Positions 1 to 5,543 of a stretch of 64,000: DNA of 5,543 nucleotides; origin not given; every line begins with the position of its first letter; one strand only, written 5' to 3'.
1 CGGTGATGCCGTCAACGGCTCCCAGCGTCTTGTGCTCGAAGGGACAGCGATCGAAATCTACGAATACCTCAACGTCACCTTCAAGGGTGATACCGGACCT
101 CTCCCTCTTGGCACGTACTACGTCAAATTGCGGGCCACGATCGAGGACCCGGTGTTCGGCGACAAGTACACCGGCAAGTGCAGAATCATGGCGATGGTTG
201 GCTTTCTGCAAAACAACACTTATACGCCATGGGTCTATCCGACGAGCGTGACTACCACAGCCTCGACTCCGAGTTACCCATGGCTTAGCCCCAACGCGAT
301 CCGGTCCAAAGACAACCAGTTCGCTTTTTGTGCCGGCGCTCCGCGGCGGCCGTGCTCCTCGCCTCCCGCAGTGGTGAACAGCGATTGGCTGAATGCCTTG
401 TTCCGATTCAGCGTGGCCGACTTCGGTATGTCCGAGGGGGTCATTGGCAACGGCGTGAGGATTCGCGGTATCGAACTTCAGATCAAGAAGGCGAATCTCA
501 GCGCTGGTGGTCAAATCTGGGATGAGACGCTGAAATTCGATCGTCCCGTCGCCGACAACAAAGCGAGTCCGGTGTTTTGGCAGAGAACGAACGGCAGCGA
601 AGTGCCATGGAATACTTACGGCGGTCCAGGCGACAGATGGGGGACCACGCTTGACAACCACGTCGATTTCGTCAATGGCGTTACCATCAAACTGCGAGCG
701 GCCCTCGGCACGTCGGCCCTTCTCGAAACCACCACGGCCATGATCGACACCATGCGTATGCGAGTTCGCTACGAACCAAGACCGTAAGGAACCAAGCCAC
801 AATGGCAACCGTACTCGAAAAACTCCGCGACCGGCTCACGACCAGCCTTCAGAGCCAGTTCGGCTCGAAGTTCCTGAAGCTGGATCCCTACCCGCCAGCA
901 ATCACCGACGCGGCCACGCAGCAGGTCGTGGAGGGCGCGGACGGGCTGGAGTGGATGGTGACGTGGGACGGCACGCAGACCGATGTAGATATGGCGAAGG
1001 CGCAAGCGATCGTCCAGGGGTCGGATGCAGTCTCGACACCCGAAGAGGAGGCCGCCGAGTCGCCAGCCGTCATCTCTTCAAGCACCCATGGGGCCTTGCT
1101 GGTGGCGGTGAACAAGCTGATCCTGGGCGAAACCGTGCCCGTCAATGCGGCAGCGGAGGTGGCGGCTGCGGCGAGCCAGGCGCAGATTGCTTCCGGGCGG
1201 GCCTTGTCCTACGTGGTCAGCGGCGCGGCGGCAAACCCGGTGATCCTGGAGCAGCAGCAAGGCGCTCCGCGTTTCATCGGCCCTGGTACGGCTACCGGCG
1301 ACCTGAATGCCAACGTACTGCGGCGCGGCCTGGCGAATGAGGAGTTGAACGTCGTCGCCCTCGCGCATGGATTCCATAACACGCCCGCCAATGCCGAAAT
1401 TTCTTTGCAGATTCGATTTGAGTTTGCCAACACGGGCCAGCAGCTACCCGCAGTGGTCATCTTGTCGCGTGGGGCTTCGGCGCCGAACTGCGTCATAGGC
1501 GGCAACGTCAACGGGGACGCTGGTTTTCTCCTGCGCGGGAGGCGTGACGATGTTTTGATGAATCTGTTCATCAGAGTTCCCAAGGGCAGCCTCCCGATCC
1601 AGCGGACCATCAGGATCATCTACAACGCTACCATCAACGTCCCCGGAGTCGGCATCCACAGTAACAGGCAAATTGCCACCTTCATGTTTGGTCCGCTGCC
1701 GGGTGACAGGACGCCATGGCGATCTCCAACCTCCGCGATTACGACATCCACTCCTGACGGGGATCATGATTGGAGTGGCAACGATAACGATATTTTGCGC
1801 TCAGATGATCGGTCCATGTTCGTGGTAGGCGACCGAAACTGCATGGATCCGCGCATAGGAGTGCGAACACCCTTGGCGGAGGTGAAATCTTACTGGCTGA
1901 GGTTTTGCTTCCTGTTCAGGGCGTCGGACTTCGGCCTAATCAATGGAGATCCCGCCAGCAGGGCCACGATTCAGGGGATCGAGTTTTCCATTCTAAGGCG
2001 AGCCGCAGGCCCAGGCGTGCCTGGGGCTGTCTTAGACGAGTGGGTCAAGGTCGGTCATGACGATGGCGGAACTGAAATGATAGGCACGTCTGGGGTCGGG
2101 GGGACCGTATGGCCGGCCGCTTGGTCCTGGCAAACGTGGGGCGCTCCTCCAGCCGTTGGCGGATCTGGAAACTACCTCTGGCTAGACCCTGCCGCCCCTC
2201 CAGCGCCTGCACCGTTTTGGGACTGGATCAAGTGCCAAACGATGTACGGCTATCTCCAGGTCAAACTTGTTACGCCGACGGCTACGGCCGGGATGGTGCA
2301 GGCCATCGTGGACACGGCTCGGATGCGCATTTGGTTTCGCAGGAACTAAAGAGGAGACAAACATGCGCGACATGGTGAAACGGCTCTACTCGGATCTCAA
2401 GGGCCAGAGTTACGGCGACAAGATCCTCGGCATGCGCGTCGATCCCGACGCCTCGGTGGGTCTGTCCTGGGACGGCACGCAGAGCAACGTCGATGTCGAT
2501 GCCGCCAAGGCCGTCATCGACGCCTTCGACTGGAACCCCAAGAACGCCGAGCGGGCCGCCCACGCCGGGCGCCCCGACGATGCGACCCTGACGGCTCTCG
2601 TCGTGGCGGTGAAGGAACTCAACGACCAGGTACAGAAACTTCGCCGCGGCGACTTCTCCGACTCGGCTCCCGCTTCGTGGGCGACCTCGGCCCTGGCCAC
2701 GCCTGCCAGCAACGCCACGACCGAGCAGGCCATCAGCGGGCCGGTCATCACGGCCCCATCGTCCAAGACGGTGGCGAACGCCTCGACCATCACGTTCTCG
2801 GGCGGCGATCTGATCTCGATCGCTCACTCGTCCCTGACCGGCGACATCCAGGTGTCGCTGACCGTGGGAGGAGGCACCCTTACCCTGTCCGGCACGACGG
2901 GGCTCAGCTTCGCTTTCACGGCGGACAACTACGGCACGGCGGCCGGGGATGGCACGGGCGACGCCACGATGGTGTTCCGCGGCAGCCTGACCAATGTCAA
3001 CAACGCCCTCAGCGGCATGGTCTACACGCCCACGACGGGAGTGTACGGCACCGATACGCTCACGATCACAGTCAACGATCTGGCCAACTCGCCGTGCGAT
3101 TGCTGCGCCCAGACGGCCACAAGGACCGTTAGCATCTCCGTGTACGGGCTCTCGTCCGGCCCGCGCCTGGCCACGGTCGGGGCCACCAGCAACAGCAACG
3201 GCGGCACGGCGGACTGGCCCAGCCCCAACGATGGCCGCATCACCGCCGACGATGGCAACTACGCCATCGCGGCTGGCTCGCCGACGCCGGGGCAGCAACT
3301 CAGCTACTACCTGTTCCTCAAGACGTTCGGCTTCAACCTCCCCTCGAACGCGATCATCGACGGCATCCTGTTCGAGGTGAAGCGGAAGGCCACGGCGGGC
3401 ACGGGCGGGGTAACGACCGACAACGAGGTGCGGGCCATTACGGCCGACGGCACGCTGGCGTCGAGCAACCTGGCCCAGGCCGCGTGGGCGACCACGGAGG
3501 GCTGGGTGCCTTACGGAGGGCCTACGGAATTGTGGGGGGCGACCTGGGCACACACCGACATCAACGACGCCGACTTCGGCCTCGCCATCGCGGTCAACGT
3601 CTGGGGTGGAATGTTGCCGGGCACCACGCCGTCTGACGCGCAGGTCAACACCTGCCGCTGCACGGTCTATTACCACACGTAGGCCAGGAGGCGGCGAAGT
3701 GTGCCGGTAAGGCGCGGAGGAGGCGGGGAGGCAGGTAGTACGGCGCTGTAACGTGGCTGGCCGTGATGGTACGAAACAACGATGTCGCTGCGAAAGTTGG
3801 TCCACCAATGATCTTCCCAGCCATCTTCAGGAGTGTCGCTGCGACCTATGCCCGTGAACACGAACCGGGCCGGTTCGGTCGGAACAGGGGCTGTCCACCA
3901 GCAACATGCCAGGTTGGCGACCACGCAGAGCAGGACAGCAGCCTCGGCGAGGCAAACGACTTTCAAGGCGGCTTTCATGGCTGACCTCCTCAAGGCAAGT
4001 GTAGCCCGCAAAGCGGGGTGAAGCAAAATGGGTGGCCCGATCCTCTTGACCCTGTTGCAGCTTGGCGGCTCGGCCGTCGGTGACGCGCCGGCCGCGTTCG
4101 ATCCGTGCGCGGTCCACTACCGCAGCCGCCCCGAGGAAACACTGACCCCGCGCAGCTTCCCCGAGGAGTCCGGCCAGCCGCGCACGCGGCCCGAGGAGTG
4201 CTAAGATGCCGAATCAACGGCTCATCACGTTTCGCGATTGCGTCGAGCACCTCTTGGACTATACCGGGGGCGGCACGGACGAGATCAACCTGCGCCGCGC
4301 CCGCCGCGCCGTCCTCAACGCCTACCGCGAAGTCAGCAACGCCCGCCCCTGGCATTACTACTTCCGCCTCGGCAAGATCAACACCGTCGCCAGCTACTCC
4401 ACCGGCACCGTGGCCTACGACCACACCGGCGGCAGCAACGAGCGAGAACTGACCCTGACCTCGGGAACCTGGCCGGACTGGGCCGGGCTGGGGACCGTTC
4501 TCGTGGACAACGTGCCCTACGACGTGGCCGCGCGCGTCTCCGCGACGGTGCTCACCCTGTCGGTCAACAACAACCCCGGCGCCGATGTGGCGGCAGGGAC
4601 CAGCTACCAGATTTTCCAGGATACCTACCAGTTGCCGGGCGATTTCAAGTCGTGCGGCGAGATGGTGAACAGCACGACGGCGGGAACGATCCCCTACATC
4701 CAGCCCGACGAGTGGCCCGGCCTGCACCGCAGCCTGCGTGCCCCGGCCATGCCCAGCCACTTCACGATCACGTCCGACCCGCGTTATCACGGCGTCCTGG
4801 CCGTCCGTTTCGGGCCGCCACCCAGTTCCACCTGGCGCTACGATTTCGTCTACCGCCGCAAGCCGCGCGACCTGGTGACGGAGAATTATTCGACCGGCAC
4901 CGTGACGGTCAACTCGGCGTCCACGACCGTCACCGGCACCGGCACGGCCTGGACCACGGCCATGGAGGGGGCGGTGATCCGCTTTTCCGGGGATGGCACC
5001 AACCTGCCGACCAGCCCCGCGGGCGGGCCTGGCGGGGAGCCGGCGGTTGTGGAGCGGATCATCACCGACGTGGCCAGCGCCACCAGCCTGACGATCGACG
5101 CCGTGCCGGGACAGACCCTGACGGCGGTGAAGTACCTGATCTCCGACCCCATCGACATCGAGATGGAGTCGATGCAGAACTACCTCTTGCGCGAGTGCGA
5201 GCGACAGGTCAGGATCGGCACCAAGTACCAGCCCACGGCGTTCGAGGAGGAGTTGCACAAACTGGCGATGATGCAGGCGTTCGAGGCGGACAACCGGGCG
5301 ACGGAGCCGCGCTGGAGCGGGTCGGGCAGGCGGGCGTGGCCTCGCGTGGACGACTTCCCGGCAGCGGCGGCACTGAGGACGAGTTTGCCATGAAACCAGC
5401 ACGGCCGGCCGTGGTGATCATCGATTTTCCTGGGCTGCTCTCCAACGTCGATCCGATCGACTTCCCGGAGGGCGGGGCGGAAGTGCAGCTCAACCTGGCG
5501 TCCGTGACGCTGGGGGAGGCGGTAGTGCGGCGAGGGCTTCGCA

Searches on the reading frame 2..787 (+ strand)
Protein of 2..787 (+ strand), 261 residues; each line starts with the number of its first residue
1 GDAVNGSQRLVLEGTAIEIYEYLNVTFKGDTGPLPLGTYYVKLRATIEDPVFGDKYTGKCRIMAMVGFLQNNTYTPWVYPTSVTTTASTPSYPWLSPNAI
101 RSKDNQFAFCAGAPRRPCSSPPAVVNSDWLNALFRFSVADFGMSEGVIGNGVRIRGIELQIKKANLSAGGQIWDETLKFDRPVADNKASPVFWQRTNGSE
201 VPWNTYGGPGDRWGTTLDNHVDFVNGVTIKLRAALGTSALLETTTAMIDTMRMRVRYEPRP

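Call 12: search_protein_families(library=pfam, alignment_id=A1, max_evalue=0.01)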
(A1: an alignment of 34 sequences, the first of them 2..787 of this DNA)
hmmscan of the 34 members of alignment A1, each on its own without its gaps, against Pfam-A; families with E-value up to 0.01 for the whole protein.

A. member 1, window:2-787:+ (261 aa): 0 families

B. families by the number of members that match (of 34 scanned): 9 families
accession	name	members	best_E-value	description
PF05050.19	Methyltransf_21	1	6.2e-16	Methyltransferase FkbM domain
PF13385.13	Laminin_G_3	1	6.8e-12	Concanavalin A-like lectin/glucanases superfamily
PF16190.11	E1_FCCH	1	1.7e-06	Ubiquitin-activating enzyme E1 FCCH domain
PF10988.14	DUF2807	1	6.3e-06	Putative auto-transporter adhesin, head GIN domain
PF24175.2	SU10_adaptor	1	3.2e-05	SU10 adaptor protein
PF02475.24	TRM5-TYW2_MTfase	1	0.00015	TRM5/TYW2 methyltransferase domain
PF03975.18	CheD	1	0.0002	CheD chemotactic sensory transduction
PF08599.15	Nbs1_C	1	0.001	DNA damage repair protein Nbs1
PF08140.16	Cuticle_1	1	0.0025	Crustacean cuticle protein repeat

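Call 45: search_protein_families(library=phrogs, alignment_id=A1, max_evalue=0.001)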
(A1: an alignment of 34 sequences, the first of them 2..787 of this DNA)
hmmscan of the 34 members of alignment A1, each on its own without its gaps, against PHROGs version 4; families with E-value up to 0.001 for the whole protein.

A. member 1, window:2-787:+ (261 aa): 0 families

B. families by the number of members that match (of 34 scanned): 16 families
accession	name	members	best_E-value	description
phrog_1980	-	2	3.7e-05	tail fiber protein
phrog_24607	-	2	6.2e-05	tail protein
phrog_8123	-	1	2e-19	-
phrog_9953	-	1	6e-19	major head protein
phrog_8156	-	1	2e-11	methyltransferase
phrog_156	-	1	1.6e-08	portal protein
phrog_8510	-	1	4.8e-08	virion structural protein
phrog_3287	-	1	7.6e-07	virion structural protein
phrog_24074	-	1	1e-06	-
phrog_584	-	1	1.7e-06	major tail protein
phrog_28597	-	1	1.1e-05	-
phrog_30212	-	1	5e-05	-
phrog_17834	-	1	0.00011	-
phrog_3545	-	1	0.00041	-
phrog_2712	-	1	0.00051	tail fiber protein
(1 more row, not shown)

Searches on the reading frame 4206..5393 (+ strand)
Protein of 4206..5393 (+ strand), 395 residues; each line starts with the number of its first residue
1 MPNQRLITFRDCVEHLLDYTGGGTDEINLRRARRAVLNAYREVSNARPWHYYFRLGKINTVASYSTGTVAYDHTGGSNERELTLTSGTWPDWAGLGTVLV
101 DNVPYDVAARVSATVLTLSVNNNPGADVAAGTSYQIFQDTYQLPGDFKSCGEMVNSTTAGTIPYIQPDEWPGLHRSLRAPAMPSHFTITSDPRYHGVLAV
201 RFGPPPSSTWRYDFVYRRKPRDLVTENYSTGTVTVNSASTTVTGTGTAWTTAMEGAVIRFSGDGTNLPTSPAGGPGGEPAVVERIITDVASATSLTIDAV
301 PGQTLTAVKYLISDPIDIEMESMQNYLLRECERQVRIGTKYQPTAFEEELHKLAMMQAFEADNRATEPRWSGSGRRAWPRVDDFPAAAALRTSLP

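Call 56: search_protein_families(library=pfam, proteins=[window:4206-5393:+], max_evalue=0.1)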
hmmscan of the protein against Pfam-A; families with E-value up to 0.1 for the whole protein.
window:4206-5393:+ (395 aa): 2 families
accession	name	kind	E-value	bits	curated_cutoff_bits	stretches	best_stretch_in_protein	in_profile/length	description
PF24175.2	SU10_adaptor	-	3.2e-05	24.9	27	1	127-228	47-135/194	SU10 adaptor protein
PF19801.4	DUF6284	-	0.08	13.4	27.4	0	15-46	47-78/86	Family of unknown function (DUF6284)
